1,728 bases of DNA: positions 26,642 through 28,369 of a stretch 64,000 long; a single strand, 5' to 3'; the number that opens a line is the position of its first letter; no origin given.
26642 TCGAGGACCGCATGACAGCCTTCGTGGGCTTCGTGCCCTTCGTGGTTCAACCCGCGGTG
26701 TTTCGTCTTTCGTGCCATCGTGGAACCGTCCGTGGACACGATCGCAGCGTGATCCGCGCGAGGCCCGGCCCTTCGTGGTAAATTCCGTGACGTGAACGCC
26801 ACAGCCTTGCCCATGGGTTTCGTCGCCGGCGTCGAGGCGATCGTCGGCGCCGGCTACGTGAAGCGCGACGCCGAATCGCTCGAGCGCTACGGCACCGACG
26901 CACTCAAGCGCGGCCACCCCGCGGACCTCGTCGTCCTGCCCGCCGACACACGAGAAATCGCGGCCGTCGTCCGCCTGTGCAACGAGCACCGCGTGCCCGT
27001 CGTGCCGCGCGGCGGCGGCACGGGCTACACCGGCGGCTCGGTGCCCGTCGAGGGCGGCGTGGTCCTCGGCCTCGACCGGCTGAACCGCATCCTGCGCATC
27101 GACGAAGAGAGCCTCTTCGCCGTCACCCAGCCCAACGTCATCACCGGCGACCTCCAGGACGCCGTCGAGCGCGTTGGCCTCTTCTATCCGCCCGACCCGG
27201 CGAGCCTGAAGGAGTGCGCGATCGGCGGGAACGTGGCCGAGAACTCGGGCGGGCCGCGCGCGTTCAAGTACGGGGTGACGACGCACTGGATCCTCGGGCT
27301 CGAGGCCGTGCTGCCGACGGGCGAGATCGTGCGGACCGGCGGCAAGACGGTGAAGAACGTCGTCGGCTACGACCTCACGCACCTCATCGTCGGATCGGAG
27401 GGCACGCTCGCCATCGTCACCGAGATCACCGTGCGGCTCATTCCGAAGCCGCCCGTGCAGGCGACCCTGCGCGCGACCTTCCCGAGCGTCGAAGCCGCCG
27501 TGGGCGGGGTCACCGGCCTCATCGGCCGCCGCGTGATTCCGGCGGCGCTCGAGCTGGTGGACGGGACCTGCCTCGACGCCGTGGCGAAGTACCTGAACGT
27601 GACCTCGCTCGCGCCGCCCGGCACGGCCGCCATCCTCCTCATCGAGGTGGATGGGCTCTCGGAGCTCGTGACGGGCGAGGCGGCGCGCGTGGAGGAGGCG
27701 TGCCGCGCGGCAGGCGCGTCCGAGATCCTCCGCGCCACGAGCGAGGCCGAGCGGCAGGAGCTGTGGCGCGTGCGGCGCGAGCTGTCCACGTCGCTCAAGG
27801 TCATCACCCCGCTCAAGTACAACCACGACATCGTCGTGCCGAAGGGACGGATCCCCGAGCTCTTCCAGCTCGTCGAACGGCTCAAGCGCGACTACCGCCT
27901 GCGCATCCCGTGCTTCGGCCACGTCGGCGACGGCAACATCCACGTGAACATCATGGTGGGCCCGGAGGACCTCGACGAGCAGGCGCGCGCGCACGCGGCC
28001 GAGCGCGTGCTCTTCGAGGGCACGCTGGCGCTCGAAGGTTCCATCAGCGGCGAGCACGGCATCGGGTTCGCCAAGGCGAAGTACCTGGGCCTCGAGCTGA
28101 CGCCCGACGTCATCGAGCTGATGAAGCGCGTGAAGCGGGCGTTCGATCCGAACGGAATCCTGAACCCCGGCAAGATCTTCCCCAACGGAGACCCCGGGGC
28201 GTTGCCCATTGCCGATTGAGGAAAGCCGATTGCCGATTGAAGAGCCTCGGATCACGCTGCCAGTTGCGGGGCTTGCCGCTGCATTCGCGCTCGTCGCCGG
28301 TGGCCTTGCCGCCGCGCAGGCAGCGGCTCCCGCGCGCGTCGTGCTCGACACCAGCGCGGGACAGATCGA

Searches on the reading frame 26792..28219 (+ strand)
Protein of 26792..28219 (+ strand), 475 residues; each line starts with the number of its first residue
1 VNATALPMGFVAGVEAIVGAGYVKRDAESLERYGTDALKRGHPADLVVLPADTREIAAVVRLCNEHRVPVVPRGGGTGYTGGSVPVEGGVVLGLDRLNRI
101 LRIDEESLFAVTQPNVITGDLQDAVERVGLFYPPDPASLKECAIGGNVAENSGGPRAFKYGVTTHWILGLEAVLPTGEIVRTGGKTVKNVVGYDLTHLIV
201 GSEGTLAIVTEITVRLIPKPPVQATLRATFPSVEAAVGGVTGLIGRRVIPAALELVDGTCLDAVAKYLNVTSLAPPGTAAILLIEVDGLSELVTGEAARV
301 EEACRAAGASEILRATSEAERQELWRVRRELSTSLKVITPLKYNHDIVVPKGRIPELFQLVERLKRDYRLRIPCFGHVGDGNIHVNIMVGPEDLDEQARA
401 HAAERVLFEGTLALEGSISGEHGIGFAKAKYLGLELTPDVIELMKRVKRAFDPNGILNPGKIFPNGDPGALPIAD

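Call 51: search_protein_families(library=pfam, proteins=[window:26792-28219:+], max_evalue=0.01)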
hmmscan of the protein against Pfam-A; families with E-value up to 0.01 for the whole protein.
window:26792-28219:+ (475 aa): 2 families
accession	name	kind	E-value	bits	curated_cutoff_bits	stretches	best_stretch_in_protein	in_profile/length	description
PF02913.24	FAD-oxidase_C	-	3.3e-63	214.1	21.2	1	219-462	1-248/248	FAD linked oxidases, C-terminal domain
PF01565.28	FAD_binding_4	-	1.7e-41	141.6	26.4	1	45-183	2-139/139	FAD binding domain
